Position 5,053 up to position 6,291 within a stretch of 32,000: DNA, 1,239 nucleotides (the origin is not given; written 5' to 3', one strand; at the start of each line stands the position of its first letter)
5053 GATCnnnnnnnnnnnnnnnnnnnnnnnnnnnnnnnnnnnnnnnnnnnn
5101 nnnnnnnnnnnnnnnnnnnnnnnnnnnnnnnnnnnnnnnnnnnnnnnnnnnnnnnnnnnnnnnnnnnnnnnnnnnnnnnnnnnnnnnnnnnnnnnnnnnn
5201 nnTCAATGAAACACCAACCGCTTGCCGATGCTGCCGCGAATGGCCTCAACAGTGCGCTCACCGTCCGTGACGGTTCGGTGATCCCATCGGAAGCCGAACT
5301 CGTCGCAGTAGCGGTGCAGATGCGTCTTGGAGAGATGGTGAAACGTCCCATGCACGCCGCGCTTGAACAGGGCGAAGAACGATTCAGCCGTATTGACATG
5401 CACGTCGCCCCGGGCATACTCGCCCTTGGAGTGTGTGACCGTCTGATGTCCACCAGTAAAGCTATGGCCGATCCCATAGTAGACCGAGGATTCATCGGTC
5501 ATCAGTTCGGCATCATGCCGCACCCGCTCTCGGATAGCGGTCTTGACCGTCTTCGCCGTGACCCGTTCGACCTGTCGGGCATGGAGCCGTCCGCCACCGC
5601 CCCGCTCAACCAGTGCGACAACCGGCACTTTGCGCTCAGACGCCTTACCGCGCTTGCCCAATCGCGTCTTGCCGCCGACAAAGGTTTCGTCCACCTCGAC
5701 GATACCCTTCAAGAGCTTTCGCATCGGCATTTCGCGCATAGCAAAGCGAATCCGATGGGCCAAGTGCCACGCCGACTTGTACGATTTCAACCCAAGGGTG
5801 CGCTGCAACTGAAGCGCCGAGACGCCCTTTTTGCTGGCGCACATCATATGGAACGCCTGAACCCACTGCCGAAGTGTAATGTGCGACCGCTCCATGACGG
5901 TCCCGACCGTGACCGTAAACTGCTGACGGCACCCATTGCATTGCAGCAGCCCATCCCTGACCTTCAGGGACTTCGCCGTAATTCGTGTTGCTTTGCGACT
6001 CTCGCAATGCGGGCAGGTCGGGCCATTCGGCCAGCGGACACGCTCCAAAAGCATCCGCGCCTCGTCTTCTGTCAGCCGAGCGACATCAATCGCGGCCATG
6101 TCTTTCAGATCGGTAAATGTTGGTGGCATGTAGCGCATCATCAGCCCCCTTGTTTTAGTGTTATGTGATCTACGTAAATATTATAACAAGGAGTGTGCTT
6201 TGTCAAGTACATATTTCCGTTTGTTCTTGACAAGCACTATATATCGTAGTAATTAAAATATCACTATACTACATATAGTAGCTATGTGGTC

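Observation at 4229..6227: Intact IS1595-family element with target duplication, promoter-bearing inverted repeats and non-transposase cargo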

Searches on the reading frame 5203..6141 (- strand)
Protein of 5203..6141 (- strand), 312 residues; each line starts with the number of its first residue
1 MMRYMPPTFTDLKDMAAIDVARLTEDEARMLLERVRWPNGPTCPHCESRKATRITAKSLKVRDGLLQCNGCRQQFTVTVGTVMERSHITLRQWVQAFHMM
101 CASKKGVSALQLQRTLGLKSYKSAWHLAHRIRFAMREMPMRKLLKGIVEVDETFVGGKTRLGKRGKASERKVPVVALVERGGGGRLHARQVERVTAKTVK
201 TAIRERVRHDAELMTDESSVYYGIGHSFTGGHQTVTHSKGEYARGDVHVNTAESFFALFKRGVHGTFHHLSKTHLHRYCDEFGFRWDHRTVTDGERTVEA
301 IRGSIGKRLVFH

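Call 3: search_protein_families(library=pfam, proteins=[window:5203-6141:-], max_evalue=0.01)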
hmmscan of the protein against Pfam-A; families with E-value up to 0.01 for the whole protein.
window:5203-6141:- (312 aa): 5 families
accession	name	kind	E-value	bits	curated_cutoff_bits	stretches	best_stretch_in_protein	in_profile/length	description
PF12762.13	DDE_Tnp_IS1595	-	2.4e-40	138.5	27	1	144-287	2-153/153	ISXO2-like transposase domain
PF12760.12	Zn_ribbon_IS1595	-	3.8e-15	56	25.4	1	24-74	2-46/46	Transposase zinc-ribbon domain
PF23451.1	Zn_ribbon_PaaD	-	0.00027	21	27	1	41-75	15-49/53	PaaD zinc beta ribbon domain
PF05129.18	Zn_ribbon_Elf1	-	0.0025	18.3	29.8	1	42-84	24-65/79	Transcription elongation factor Elf1 like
PF22733.1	NNH1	-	0.0066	17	27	0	161-205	17-61/177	NACHT N-terminal Helical domain 1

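Call 6: find_encoding_contigs(protein=window:5203-6141:-, flank=5000, max_places=10)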
Protein window:5203-6141:- (312 aa): 7 contigs read that carry it; 2 places shown.
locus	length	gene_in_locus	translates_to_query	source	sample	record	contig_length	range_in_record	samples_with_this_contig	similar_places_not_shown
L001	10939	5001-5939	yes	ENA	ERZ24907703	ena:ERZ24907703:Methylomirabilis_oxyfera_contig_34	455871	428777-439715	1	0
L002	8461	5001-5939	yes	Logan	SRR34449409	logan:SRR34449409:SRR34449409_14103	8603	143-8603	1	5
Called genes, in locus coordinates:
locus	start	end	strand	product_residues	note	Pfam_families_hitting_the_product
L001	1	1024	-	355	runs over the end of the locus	PF02661:Fic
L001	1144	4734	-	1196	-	PF00317:Ribonuc_red_lgN, PF02867:Ribonuc_red_lgC, PF14890:Intein_splicing, PF14528:LAGLIDADG_3, PF12637:TSCPD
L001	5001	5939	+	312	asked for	PF12760:Zn_ribbon_IS1595, PF12762:DDE_Tnp_IS1595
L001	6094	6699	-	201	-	-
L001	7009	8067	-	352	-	PF00515:TPR_1 (weak), PF07719:TPR_2 (weak), PF13424:TPR_12, PF13428:TPR_14 (weak), PF13371:TPR_9, PF13432:TPR_16, PF23914:TPR_CcmH_CycH, PF14559:TPR_19, +16 more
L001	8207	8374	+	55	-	-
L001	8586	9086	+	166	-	PF04471:Mrr_cat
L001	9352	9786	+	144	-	PF01741:MscL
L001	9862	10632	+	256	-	PF13852:DUF4197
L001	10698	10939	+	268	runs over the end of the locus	PF05552:MS_channel_1st_1 (weak), PF21088:MS_channel_1st, PF00924:MS_channel_2nd, PF21082:MS_channel_3rd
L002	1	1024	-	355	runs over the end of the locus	PF02661:Fic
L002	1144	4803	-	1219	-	PF00317:Ribonuc_red_lgN, PF02867:Ribonuc_red_lgC, PF14890:Intein_splicing, PF14528:LAGLIDADG_3, PF02867:Ribonuc_red_lgC, PF12637:TSCPD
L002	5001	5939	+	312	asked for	PF12760:Zn_ribbon_IS1595, PF12762:DDE_Tnp_IS1595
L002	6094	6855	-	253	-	-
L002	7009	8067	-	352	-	PF00515:TPR_1 (weak), PF07719:TPR_2 (weak), PF13424:TPR_12, PF13428:TPR_14 (weak), PF13371:TPR_9, PF13432:TPR_16, PF23914:TPR_CcmH_CycH, PF14559:TPR_19, +16 more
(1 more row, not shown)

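Call 9: find_homologous_proteins(query=window:5203-6141:-, max_evalue=1e-20)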
Query window:5203-6141:- (312 aa): 7263 proteins with E <= 1e-20 among 8000 candidates; the best 120 are listed.
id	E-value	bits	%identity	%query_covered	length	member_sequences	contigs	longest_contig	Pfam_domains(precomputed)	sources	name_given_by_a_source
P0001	8.5e-193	657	92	100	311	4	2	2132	PF12760.13,PF12762.14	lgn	-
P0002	1.0e-172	591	81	100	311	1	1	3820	PF12760.13,PF23451.2,PF12762.14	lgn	-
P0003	6.5e-171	585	81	100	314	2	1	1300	PF12760.13,PF12762.14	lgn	-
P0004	2.3e-170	584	81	100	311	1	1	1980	PF12760.13,PF12762.14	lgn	-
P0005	5.3e-169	579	80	100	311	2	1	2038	PF12760.13,PF12762.14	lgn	-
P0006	7.1e-167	572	80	100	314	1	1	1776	PF12760.13,PF23451.2,PF12762.14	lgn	-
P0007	1.1e-166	571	80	99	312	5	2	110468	PF12760.13,PF12762.14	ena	-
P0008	5.6e-165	566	79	100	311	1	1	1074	PF12760.13,PF23451.2,PF12762.14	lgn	-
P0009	9.9e-164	562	79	99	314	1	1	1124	PF12760.13,PF12762.14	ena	-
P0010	7.2e-162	556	77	99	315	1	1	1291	PF12760.13,PF23451.2,PF12762.14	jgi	jgi:transposase-like protein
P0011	9.0e-162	555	77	100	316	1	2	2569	PF12760.13,PF12762.14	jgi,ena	-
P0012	9.8e-162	555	77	100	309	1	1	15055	PF12760.13,PF23451.2,PF12762.14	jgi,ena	-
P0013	1.4e-161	555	78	100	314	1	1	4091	PF12760.13,PF23451.2,PF12762.14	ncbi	-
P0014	1.4e-161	555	78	100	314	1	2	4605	PF12760.13,PF23451.2,PF12762.14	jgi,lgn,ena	-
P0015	3.0e-161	554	77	99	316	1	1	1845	PF12760.13,PF23451.2,PF12762.14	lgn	-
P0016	1.0e-159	549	77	99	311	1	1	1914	PF12760.13,PF12762.14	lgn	-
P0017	5.5e-159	546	78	99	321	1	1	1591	PF12760.13,PF12762.14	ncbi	-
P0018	7.4e-159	546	77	99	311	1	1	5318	PF12760.13,PF23451.2,PF12762.14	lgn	-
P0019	1.4e-158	545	75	99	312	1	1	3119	PF12760.13,PF23451.2,PF12762.14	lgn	-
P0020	1.9e-158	544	76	99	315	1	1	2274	PF12760.13,PF23451.2,PF12762.14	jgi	jgi:transposase-like protein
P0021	2.0e-158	544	76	99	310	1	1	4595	PF12760.13,PF12762.14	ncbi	-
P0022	2.5e-157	541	77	99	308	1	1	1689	PF12760.13,PF12762.14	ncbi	-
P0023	2.6e-157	541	76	99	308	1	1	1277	PF12760.13,PF12762.14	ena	-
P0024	6.9e-157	539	75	99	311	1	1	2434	PF12760.13,PF12762.14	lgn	-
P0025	9.2e-157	539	75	99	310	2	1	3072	PF12760.13,PF12762.14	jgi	jgi:transposase-like protein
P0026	9.5e-157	539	75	100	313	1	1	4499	PF12760.13,PF23451.2,PF12762.14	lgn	-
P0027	3.8e-156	537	76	99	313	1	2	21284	PF12760.13,PF23451.2,PF12762.14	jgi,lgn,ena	-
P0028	1.0e-155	535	75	99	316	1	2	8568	PF12760.13,PF23451.2,PF12762.14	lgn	-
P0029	1.2e-155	535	75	100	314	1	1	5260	PF12760.13,PF23451.2,PF12762.14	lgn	-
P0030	2.4e-155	534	75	99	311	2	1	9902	PF12760.13,PF12762.14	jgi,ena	-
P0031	4.5e-155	533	75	99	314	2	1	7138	PF12760.13,PF23451.2,PF12762.14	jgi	-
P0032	4.1e-154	530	75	99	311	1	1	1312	PF12760.13,PF12762.14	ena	-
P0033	4.4e-154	530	75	99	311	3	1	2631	PF12760.13,PF12762.14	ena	-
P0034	3.2e-153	527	74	99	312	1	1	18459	PF12760.13,PF12762.14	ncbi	-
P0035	4.9e-152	523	77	95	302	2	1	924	PF12760.13,PF12762.14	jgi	jgi:transposase-like protein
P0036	5.2e-152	523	74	99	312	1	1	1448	PF12760.13,PF12762.14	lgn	-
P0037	1.2e-151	522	73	99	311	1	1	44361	PF12760.13,PF12762.14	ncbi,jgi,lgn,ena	-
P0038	6.8e-151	520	74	98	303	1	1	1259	PF12760.13,PF12762.14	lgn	-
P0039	8.2e-151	519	73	100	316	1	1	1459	PF12760.13,PF12762.14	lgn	-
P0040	1.3e-150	519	73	100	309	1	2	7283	PF12760.13,PF12762.14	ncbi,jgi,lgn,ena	-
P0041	2.3e-148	511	72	99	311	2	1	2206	PF12760.13,PF23451.2,PF12762.14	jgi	-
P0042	5.9e-148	510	75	95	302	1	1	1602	PF12760.13,PF12762.14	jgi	jgi:transposase-like protein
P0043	7.0e-148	510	74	96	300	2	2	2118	PF12760.13,PF12762.14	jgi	jgi:transposase-like protein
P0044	3.5e-147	507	74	96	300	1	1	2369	PF12760.13,PF12762.14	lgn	-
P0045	8.0e-147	506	78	90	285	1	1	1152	PF12760.13,PF23451.2,PF12762.14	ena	-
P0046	1.4e-146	505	72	99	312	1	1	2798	PF12760.13,PF12762.14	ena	-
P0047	4.6e-141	487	70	99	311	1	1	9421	PF12760.13,PF23451.2,PF12762.14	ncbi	-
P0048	6.1e-141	487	70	99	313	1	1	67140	PF12760.13,PF12762.14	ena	-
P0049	2.2e-139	482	68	99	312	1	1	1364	PF12760.13,PF12762.14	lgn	-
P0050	2.3e-139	482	67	99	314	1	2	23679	PF12760.13,PF12762.14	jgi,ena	-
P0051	8.4e-139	480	68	99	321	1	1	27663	PF12760.13,PF12762.14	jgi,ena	-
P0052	2.1e-138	479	69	99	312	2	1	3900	PF12760.13,PF12762.14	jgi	-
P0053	3.4e-138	478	67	99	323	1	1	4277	PF12760.13,PF23451.2,PF12762.14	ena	-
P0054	1.9e-137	475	66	99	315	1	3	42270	PF12760.13,PF12762.14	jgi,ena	jgi:transposase-like protein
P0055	2.8e-137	475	67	99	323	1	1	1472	PF12760.13,PF12762.14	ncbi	-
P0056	3.6e-137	475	67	99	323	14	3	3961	PF12760.13,PF12762.14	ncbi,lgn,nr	ncbi:MAG: IS1595 family transposase [Planctomycetales bacterium]|nr:IS1595 family transposase [Planc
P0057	3.7e-137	474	67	100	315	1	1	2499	PF12760.13,PF12762.14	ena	-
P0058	4.0e-137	474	67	99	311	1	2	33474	PF12760.13,PF12762.14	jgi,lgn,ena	-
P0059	5.6e-137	474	68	99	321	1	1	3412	PF12760.13,PF23451.2,PF12762.14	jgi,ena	-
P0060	8.9e-137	473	79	84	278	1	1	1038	PF12760.13,PF12762.14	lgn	-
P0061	9.6e-137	473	67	99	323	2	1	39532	PF12760.13,PF12762.14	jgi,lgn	jgi:transposase-like protein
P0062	1.8e-136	472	68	100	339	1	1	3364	PF12760.13,PF12762.14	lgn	-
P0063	2.1e-136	472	65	99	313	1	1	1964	PF12760.13,PF23451.2,PF12762.14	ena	-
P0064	2.3e-136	472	66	99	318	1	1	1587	PF12760.13,PF12762.14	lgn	-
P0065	2.5e-136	472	66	99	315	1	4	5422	PF12760.13,PF12762.14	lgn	-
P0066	4.5e-136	471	68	99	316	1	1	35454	PF12760.13,PF12762.14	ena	-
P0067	5.2e-136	471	66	99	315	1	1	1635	PF12760.13,PF12762.14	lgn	-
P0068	8.1e-136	470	68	99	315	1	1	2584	PF12760.13,PF12762.14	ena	-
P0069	1.0e-135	470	68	99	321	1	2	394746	PF12760.13,PF12762.14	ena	-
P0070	1.3e-135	469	67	99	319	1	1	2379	PF12760.13,PF23451.2,PF12762.14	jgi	jgi:transposase-like protein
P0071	1.5e-135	469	67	99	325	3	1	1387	PF12760.13,PF12762.14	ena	-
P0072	1.7e-135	469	67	99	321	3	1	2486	PF12760.13,PF12762.14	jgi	jgi:transposase-like protein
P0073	2.0e-135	469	66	99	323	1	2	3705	PF12760.13,PF12762.14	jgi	-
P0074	3.3e-135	468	67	99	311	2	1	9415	PF12760.13,PF12762.14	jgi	jgi:transposase-like protein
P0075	4.3e-135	468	66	100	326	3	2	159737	PF12760.13,PF12762.14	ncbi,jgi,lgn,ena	-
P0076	4.9e-135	467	67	99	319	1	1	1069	PF12760.13,PF12762.14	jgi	jgi:transposase-like protein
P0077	5.0e-135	467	67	99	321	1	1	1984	PF12760.13,PF12762.14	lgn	-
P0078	5.6e-135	467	66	98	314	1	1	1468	PF12760.13,PF12762.14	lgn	-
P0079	7.8e-135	467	66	100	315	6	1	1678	PF12760.13,PF12762.14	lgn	-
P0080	8.4e-135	467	67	99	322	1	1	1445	PF12760.13,PF12762.14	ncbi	-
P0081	1.1e-134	466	66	99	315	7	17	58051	PF12760.13,PF23451.2,PF12762.14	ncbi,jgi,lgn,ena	ncbi:MAG: IS1595 family transposase [Thermodesulfobacteriota bacterium]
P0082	1.8e-134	466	65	99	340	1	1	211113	PF12760.13,PF12762.14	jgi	jgi:transposase-like protein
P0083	2.0e-134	465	66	99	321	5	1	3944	PF12760.13,PF12762.14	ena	-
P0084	2.4e-134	465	66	100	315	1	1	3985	PF12760.13,PF12762.14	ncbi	-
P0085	4.7e-134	464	67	99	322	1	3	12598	PF12760.13,PF12762.14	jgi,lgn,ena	-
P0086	6.2e-134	464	65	99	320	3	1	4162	PF12760.13,PF12762.14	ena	-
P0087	6.4e-134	464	66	99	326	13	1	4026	PF12760.13,PF23451.2,PF12762.14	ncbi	-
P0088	6.4e-134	464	66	99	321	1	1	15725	PF12760.13,PF12762.14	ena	-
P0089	8.1e-134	464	66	99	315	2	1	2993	PF12760.13,PF12762.14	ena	-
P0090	1.2e-133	463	65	99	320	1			PF12760.13,PF12762.14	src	-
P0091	2.2e-133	462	64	99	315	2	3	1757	PF12760.13,PF12762.14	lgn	-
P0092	3.0e-133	462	67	99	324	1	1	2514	PF12760.13,PF23451.2,PF12762.14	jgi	jgi:transposase-like protein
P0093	3.5e-133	461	66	99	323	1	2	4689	PF12760.13,PF12762.14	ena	-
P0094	3.9e-133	461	67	99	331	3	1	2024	PF12760.13,PF12762.14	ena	-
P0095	5.2e-133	461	66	99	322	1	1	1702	PF12760.13,PF12762.14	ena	-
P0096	5.4e-133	461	64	99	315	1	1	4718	PF12760.13,PF12762.14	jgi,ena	jgi:transposase-like protein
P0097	6.3e-133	461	65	100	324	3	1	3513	PF12760.13,PF12762.14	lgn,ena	-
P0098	6.8e-133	460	66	99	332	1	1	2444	PF12760.13,PF12762.14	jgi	jgi:transposase-like protein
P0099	8.7e-133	460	66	99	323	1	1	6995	PF12760.13,PF12762.14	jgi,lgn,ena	-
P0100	1.3e-132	460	64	99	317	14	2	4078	PF12760.13,PF12762.14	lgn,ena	-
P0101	1.6e-132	459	66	99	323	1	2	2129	PF12760.13,PF12762.14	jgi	jgi:transposase-like protein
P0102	2.4e-132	459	65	99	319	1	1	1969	PF12760.13,PF12762.14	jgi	jgi:transposase-like protein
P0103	3.1e-132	458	65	99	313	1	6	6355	PF12760.13,PF23451.2,PF12762.14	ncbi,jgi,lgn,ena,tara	tara:strand:+ start:106 stop:1047 length:942 start_codon:yes stop_codon:yes gene_type:complete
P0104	3.9e-132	458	64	100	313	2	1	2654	PF12760.13,PF12762.14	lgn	-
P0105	4.8e-132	458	65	99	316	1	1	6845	PF12760.13,PF12762.14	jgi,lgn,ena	-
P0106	4.8e-132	458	66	100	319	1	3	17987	PF12760.13,PF12762.14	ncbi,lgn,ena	-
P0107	5.4e-132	458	64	99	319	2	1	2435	PF12760.13,PF12762.14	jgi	jgi:transposase-like protein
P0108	5.6e-132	457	66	99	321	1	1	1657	PF12760.13,PF12762.14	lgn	-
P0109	5.8e-132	457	66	99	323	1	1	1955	PF12760.13,PF12762.14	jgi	jgi:transposase-like protein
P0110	6.0e-132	457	65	99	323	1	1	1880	PF12760.13,PF12762.14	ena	-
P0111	7.0e-132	457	66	100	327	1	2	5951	PF12760.13,PF23451.2,PF12762.14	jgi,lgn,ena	-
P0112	8.8e-132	457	66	99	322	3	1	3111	PF12760.13,PF12762.14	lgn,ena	-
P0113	1.1e-131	457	66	99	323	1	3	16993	PF12760.13,PF12762.14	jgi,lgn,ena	jgi:transposase-like protein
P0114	1.1e-131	457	65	99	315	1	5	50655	PF12760.13,PF12762.14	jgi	jgi:transposase-like protein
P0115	1.3e-131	456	68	99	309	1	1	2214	PF12760.13,PF12762.14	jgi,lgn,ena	-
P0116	1.5e-131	456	65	99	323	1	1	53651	PF12760.13,PF12762.14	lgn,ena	-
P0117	1.6e-131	456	65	99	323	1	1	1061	PF12760.13,PF12762.14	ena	-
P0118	1.7e-131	456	64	100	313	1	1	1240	PF12760.13,PF12762.14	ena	-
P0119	2.2e-131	456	68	95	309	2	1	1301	PF12760.13,PF12762.14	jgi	jgi:transposase-like protein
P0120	2.2e-131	455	65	99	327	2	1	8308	PF12760.13,PF12762.14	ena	-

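Call 21: find_related_loci(query=A1, collection=genome_contigs, flank=5000)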
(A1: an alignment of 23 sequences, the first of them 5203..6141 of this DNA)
Query A1 (312 aa) in genome_contigs; peptide patterns used: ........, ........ (x = any residue, [..] = any of these).
114 stretches matched a pattern; 89 encode a relative of the query (tblastn E <= 1e-3); the best 80 are kept; 79 distinct loci.
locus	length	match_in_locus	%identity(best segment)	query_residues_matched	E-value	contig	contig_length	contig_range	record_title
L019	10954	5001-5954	69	2-311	4e-149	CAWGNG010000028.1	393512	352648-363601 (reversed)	MAG: uncultured Planctomycetaceae bacterium isolate MFD01112.bin.1.69 genome assembly, contig: contig_4562, whole genome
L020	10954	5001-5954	66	2-311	5e-142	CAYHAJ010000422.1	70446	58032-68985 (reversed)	MAG TPA_asm: uncultured Pirellulales bacterium isolate ERP119294_co2_505 genome assembly, contig: k141_708311, whole gen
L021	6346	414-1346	66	2-311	2e-141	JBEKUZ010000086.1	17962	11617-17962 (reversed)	MAG: Thermodesulfobacteriota bacterium isolate SPRUCE 593 SPRUCE_593_86, whole genome shotgun sequence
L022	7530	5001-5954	65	2-311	3e-140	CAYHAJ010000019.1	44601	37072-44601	MAG TPA_asm: uncultured Pirellulales bacterium isolate ERP119294_co2_505 genome assembly, contig: k141_4360091, whole ge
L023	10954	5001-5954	65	2-311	1e-139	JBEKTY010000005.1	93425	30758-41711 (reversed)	MAG: Thermoguttaceae bacterium isolate SPRUCE 569 SPRUCE_569_5, whole genome shotgun sequence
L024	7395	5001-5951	63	2-311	2e-137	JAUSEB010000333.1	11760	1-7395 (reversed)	MAG: Armatimonadota bacterium isolate E14_maxbin.151 E14_k141_1319152, whole genome shotgun sequence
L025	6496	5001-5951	65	2-311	2e-137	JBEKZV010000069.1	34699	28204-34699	MAG: Thermoguttaceae bacterium isolate SPRUCE 78 SPRUCE_78_69, whole genome shotgun sequence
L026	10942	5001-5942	63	2-312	1e-136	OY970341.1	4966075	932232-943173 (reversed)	MAG: uncultured delta proteobacterium isolate MFD01231.bin.c.2 genome assembly, chromosome: 1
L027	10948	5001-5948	65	2-311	2e-135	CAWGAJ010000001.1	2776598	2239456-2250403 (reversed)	MAG: Pirellulales bacterium isolate MFD04408.bin.2.31 genome assembly, contig: contig_23429, whole genome shotgun sequen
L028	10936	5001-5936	65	2-311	2e-134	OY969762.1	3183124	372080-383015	MAG: Candidatus Aminicenantes bacterium isolate MFD04408.bin.c.1 genome assembly, chromosome: 1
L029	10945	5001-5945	62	1-311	5e-133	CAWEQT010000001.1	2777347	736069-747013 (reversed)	MAG: uncultured delta proteobacterium isolate MFD01828.bin.1.70 genome assembly, contig: contig_19051, whole genome shot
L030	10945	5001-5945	62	1-311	5e-133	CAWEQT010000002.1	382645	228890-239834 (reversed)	MAG: uncultured delta proteobacterium isolate MFD01828.bin.1.70 genome assembly, contig: contig_24767, whole genome shot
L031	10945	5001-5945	62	1-311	5e-133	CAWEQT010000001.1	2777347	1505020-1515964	MAG: uncultured delta proteobacterium isolate MFD01828.bin.1.70 genome assembly, contig: contig_19051, whole genome shot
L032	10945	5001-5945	62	1-311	5e-133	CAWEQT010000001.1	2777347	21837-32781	MAG: uncultured delta proteobacterium isolate MFD01828.bin.1.70 genome assembly, contig: contig_19051, whole genome shot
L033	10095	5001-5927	62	2-311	3e-132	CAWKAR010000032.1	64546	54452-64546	MAG: candidate division FCPU426 bacterium isolate MFD03726.bin.1.149 genome assembly, contig: contig_43424, whole genome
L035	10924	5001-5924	66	2-312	3e-131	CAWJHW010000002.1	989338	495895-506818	MAG: uncultured candidate division NC10 bacterium isolate MFD03726.bin.1.177 genome assembly, contig: contig_18816, whol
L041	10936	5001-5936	61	2-311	3e-130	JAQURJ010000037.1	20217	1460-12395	MAG: Phycisphaerae bacterium isolate STD1_70 NODE_5981_length_20217_cov_4.959433_Sandtown_D1, whole genome shotgun seque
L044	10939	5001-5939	61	1-311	4e-129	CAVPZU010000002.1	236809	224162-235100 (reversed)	MAG: uncultured Phycisphaerales bacterium isolate MFD03726.bin.1.127 genome assembly, contig: contig_47499, whole genome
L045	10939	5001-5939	61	1-311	4e-129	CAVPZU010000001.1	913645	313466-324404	MAG: uncultured Phycisphaerales bacterium isolate MFD03726.bin.1.127 genome assembly, contig: contig_12742, whole genome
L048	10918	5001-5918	62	3-311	2e-128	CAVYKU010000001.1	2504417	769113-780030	MAG: uncultured Phycisphaerales bacterium isolate MFD01476.bin.2.2 genome assembly, contig: contig_27054, whole genome s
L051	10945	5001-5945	61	2-311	1e-127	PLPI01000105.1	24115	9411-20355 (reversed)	MAG: candidate division FCPU426 bacterium isolate bog_1181 73.20120700_S3D.51_contig_6522, whole genome shotgun sequence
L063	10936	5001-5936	55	2-311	2e-117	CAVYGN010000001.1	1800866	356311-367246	MAG: uncultured Spirochaetota bacterium isolate MFD03726.bin.1.3 genome assembly, contig: contig_18643, whole genome sho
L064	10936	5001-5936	55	2-311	2e-117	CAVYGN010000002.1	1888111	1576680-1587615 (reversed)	MAG: uncultured Spirochaetota bacterium isolate MFD03726.bin.1.3 genome assembly, contig: contig_31295, whole genome sho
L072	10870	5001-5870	56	18-312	6e-107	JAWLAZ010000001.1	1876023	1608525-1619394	MAG: bacterium isolate AC1.30 AC1.30.fa-1, whole genome shotgun sequence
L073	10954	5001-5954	53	6-311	1e-106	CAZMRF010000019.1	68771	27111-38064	MAG TPA_asm: uncultured Acidobacteriota bacterium isolate SRP119689_co1_145 genome assembly, contig: NODE_425_length_687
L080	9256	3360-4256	50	15-311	1e-83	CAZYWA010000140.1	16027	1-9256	MAG TPA_asm: uncultured bacterium isolate binchicken_co54_89 genome assembly, contig: NODE_6481_length_16027_cov_6.95448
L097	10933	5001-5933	50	11-311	2e-97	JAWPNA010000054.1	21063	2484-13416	MAG: Acidobacteriota bacterium isolate Fractures_MAG_01 c_000000109125, whole genome shotgun sequence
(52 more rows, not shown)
